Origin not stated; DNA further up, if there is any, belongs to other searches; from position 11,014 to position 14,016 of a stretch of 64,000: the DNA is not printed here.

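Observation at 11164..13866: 900-aa fusion of a MOP/Wzx-type flippase with a cyanophycin-synthetase-like ATP-grasp domain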

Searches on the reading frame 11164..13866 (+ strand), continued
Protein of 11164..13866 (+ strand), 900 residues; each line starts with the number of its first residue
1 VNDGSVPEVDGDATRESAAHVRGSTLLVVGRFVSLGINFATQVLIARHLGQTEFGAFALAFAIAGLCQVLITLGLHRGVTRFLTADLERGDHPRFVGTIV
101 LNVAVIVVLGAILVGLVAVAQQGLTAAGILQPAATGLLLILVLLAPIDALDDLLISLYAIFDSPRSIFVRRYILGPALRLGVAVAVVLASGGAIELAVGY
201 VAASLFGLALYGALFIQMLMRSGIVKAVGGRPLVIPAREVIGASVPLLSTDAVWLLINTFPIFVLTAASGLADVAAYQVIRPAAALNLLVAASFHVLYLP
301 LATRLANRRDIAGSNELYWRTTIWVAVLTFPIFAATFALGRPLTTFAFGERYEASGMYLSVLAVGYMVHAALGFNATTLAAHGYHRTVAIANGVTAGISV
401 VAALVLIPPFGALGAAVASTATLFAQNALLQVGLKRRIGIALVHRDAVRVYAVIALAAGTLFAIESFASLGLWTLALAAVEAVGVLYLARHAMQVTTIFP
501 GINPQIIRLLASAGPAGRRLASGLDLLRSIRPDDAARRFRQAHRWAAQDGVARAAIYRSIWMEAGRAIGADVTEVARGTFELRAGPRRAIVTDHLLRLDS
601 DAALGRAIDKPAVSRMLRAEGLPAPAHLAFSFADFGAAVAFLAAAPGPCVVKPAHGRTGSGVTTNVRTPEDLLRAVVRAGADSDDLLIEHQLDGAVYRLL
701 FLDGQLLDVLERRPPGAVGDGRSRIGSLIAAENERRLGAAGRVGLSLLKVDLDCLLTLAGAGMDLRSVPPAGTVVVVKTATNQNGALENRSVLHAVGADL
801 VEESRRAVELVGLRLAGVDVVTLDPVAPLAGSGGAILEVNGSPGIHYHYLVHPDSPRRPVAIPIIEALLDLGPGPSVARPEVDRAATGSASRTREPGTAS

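Call 52: fold_search(model_id=the predicted structure, library=pdb)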
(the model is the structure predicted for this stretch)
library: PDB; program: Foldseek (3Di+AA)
matches with E <= 10: 542; with E <= 0.001: 270
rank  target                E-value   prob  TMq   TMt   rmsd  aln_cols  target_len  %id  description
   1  7wac_A                7.7e-16  1.00  0.29  0.35   4.9       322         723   25  Trichodesmium erythraeum cyanophycin synthetase 1 (TeCphA1) (released 2022-09-07)
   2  7txv_A                8.3e-16  1.00  0.29  0.30   4.2       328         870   27  Cyanophycin synthetase 1 from Synechocystis sp. UTEX2470 E82Q with ATP and 16x(Asp-Arg) (released 2022-06-01)
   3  7wae_C                9.1e-16  1.00  0.30  0.37   3.9       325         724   26  Trichodesmium erythraeum cyanophycin synthetase 1 (TeCphA1) with ATPgammaS, 4x(beta-Asp-Arg), and aspartate (released 2022-09-07)
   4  7wae_A                1.6e-15  1.00  0.30  0.31   4.0       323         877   26  Trichodesmium erythraeum cyanophycin synthetase 1 (TeCphA1) with ATPgammaS, 4x(beta-Asp-Arg), and aspartate (released 2022-09-07)
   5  7lgq_A                1.7e-15  1.00  0.29  0.30   4.3       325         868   26  Cyanophycin synthetase 1 from Synechocystis sp. UTEX2470 with ATP and 8x(Asp-Arg)-Asn (released 2021-08-18)
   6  7lg5_A                3.0e-15  1.00  0.29  0.30   4.3       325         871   26  Synechocystis sp. UTEX2470 Cyanophycin synthetase 1 with ATP (released 2021-08-18)
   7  7lgj_A                5.2e-15  1.00  0.30  0.31   4.2       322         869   27  Cyanophycin synthetase 1 from Synechocystis sp. UTEX2470 with ADPCP and 8x(Asp-Arg)-NH2 (released 2021-08-18)
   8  7ta5                  1.6e-14  1.00  0.29  0.43   4.8       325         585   22  Crystal structure of cyanophycin synthetase 2 from Gloeothece citriformis (released 2022-03-02)
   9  7lgm_A                4.7e-14  1.00  0.29  0.36   4.6       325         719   26  Cyanophycin synthetase from A. baylyi DSM587 with ATP (released 2021-08-18)
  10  7lgn_B                2.5e-13  1.00  0.28  0.29   5.1       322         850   23  Cyanophycin synthetase 1 from T. morbirosei (released 2021-08-18)
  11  7lgn_A                3.1e-13  1.00  0.26  0.33   6.0       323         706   25  Cyanophycin synthetase 1 from T. morbirosei (released 2021-08-18)
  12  3ln7_A                5.8e-13  1.00  0.26  0.30  27.3       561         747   15  Crystal structure of a bifunctional glutathione synthetase from Pasteurella multocida (released 2011-04-13)
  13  3ln6                  7.7e-13  1.00  0.28  0.33  23.6       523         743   15  Crystal structure of a bifunctional glutathione synthetase from Streptococcus agalactiae (released 2011-04-13)
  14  3ln7_B                1.4e-12  1.00  0.26  0.31  26.7       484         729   18  Crystal structure of a bifunctional glutathione synthetase from Pasteurella multocida (released 2011-04-13)
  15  8fxi_C                7.3e-12  1.00  0.29  0.40   4.7       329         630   22  Cryo-EM structure of Stanieria sp. CphA2 in complex with ADPCP and 4x(beta-Asp-Arg) (released 2023-06-14)
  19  9g9n_A                1.8e-08  1.00  0.38  0.78   4.2       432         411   20  Lipid III flippase WzxE with NB10 and NB7 nanobodies in inward-facing conformation - crystal 1 (released 2025-01-22)
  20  9g9p_A                4.6e-08  1.00  0.39  0.80   4.1       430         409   20  Lipid III flippase WzxE with NB10 and NB7 nanobodies in inward-facing conformation - crystal 2 (released 2025-01-22)
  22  6nc6_A                1.3e-07  1.00  0.41  0.75   5.4       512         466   13  Lipid II flippase MurJ, inward closed conformation (released 2019-04-17)
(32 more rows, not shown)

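Call 60: list_cluster_members(proteins=[P0015, P0019, P0001, window:11164-13863:+, P0014])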
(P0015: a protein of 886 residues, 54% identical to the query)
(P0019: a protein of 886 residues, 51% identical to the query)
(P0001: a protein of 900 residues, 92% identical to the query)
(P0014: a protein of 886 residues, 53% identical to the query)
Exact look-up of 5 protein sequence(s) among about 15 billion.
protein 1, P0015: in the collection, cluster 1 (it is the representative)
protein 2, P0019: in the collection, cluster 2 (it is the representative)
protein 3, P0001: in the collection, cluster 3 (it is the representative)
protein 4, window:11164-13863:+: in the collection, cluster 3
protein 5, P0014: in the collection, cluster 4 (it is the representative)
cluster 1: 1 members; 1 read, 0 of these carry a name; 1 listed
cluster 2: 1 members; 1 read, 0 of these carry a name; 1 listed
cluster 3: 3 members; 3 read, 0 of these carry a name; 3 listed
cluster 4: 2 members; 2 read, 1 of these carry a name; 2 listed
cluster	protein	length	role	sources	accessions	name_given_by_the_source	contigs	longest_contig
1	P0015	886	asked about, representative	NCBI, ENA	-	-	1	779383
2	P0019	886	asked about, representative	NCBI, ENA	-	-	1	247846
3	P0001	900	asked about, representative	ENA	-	-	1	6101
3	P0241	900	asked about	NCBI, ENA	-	-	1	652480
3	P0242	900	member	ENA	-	-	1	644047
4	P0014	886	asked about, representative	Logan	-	-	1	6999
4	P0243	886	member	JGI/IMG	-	O-antigen/teichoic acid export membrane protein/glutathione synthase/RimK-type ...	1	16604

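Call 86: search_protein_representatives(protein=window:11164-13863:+)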
Query: 900 residues. Proteins with E-value up to 0.001 (for the whole library): 15819; up to 1e-10: 6936; up to 1e-30: 797. The best 150 are listed.
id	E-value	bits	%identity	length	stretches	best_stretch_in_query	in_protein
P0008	0.0e+00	1260.9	70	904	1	15-875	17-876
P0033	8.1e-166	570.1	58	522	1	17-511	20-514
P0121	2.1e-117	410.0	78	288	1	552-826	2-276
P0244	1.1e-99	351.4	42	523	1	8-516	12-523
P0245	2.3e-99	350.3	44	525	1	19-503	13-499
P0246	1.3e-97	344.6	41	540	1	9-503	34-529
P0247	2.9e-96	340.1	38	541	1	17-502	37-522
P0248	1.7e-95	337.5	42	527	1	7-503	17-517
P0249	2.5e-95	337.0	41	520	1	13-503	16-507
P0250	6.6e-95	335.6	41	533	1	3-503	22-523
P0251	1.2e-94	334.7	39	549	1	12-518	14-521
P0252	2.3e-94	333.8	42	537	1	6-516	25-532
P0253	3.3e-94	333.3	41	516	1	4-503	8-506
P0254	3.8e-94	333.0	40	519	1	12-502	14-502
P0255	1.8e-93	330.8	41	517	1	3-502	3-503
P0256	6.5e-93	329.0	38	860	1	14-502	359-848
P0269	1.9e-88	314.2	40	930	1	14-530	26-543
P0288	1.1e-84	301.7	39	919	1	11-517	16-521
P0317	2.0e-81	291.0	37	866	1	12-502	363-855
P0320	2.9e-81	290.4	37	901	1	15-503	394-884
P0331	4.1e-80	286.6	39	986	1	19-520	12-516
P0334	7.2e-80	285.8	39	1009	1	7-513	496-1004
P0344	6.0e-78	279.5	38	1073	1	17-504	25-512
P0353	1.6e-77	278.0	38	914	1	18-525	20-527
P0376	8.2e-76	272.4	44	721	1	503-870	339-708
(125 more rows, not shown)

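Call 87: search_protein_families(library=pfam, proteins=[P0269, P0288, P0353, P0331, P0344, P0256, P0317, P0320, P0334, P0376], max_evalue=0.001)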
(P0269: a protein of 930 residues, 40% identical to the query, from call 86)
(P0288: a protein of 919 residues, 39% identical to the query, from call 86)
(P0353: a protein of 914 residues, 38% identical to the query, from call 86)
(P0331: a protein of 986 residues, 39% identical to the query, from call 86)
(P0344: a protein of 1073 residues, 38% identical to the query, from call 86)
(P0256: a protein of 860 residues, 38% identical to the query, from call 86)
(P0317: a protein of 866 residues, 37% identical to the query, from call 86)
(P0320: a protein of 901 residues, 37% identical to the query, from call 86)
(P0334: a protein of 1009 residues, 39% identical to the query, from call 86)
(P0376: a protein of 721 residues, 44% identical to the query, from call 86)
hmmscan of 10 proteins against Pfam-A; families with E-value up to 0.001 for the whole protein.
P0269 (930 aa): 3 families
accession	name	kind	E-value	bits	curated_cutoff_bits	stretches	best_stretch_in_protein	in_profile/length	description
PF13440.11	Polysacc_synt_3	-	2.2e-10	40.7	23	1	58-366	3-290/293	Polysaccharide biosynthesis protein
PF01943.22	Polysacc_synt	-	6.9e-10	39.2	28.2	1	33-317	2-273/274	Polysaccharide biosynthesis protein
PF01636.29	APH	-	1.9e-07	31.5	23.2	1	631-794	38-193/239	Phosphotransferase enzyme family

P0288 (919 aa): 3 families
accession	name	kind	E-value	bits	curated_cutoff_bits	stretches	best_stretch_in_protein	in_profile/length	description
PF01943.22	Polysacc_synt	-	1.3e-15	58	28.2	1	23-307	2-273/274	Polysaccharide biosynthesis protein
PF13440.11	Polysacc_synt_3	-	1.6e-09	37.9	23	1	48-355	3-289/293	Polysaccharide biosynthesis protein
PF01636.29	APH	-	5.7e-08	33.3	23.2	1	621-809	32-210/239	Phosphotransferase enzyme family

P0353 (914 aa): 3 families
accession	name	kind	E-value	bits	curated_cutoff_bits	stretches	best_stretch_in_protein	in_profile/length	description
PF01943.22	Polysacc_synt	-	5e-11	43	28.2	1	23-307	2-273/274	Polysaccharide biosynthesis protein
PF01636.29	APH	-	3e-09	37.4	23.2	1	661-787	60-193/239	Phosphotransferase enzyme family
PF13440.11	Polysacc_synt_3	-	3.9e-08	33.3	23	1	48-356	3-290/293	Polysaccharide biosynthesis protein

P0331 (986 aa): 3 families
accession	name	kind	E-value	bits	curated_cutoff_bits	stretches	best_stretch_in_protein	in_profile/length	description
PF04932.20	Wzy_C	-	2e-20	73.5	31.7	1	738-891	2-148/149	O-Antigen ligase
PF01943.22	Polysacc_synt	-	3.1e-15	56.8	28.2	1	14-285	2-259/274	Polysaccharide biosynthesis protein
PF13440.11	Polysacc_synt_3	-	3.5e-08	33.5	23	1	38-348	2-291/293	Polysaccharide biosynthesis protein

P0344 (1073 aa): 3 families
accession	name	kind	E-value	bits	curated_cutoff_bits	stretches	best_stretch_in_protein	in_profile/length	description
PF01943.22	Polysacc_synt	-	1.7e-17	64.2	28.2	1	35-303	8-263/274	Polysaccharide biosynthesis protein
PF01636.29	APH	-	1.3e-11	45.2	23.2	1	784-985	21-230/239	Phosphotransferase enzyme family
PF13440.11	Polysacc_synt_3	-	5.6e-07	29.5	23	1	55-362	4-291/293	Polysaccharide biosynthesis protein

P0256 (860 aa): 6 families
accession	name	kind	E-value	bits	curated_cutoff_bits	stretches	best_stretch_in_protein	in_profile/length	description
PF00805.28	Pentapeptide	-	4.3e-63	208.8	20.2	7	113-152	1-40/40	Pentapeptide repeats (8 copies)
PF13599.13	Pentapeptide_4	-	2.5e-24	85.6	38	2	230-293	13-76/78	Pentapeptide repeat region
PF13576.12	Pentapeptide_3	-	1.8e-22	79.7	27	2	251-294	2-48/48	Pentapeptide repeats (9 copies)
PF01943.22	Polysacc_synt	-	2.1e-21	77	28.2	1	367-641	3-263/274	Polysaccharide biosynthesis protein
PF13440.11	Polysacc_synt_3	-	5.1e-13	49.4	23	1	391-701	3-292/293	Polysaccharide biosynthesis protein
PF25296.1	Decapeptide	-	0.00094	19.4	45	0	48-95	15-62/74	Decapeptide repeat region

P0317 (866 aa): 3 families
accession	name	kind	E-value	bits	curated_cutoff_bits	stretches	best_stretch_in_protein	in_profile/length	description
PF01522.26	Polysacc_deac_1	-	3e-19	69.7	23.1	1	70-266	5-122/124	Polysaccharide deacetylase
PF13440.11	Polysacc_synt_3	-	1.3e-10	41.4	23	1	398-705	4-290/293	Polysaccharide biosynthesis protein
PF01943.22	Polysacc_synt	-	1.6e-08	34.7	28.2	1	372-656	2-273/274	Polysaccharide biosynthesis protein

P0320 (901 aa): 6 families
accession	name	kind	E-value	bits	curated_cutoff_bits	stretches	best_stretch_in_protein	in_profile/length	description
PF00805.28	Pentapeptide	-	8.7e-53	175.8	20.2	6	215-253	1-39/40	Pentapeptide repeats (8 copies)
PF13599.13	Pentapeptide_4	-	6.4e-22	77.9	38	3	175-251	1-77/78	Pentapeptide repeat region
PF01943.22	Polysacc_synt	-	1.1e-19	71.4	28.2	1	401-675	3-263/274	Polysaccharide biosynthesis protein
PF13576.12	Pentapeptide_3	-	3.5e-15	56.4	27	0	153-190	8-47/48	Pentapeptide repeats (9 copies)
PF13440.11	Polysacc_synt_3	-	1.7e-07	31.3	23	1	423-735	1-292/293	Polysaccharide biosynthesis protein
PF25296.1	Decapeptide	-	6.5e-06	26.4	45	0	54-112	14-72/74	Decapeptide repeat region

P0334 (1009 aa): 5 families
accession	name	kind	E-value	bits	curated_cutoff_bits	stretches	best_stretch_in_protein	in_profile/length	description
PF01943.22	Polysacc_synt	-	8.2e-27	94.7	28.2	1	509-794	2-273/274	Polysaccharide biosynthesis protein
PF13440.11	Polysacc_synt_3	-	2.1e-16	60.4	23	1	532-846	1-293/293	Polysaccharide biosynthesis protein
PF01554.23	MatE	-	1.6e-06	28.3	24.9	1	735-890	1-157/161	MatE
PF13191.12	AAA_16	-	0.00017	22.6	32.6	1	241-284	19-63/167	AAA ATPase domain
PF00004.35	AAA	-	0.00034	21.5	21.2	1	250-275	2-27/131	ATPase family associated with various cellular activities (AAA)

P0376 (721 aa): 1 family
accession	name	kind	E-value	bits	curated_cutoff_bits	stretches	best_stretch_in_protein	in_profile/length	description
PF00535.33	Glycos_transf_2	-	3.3e-09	37.4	23.3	1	25-110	5-91/168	Glycosyl transferase family 2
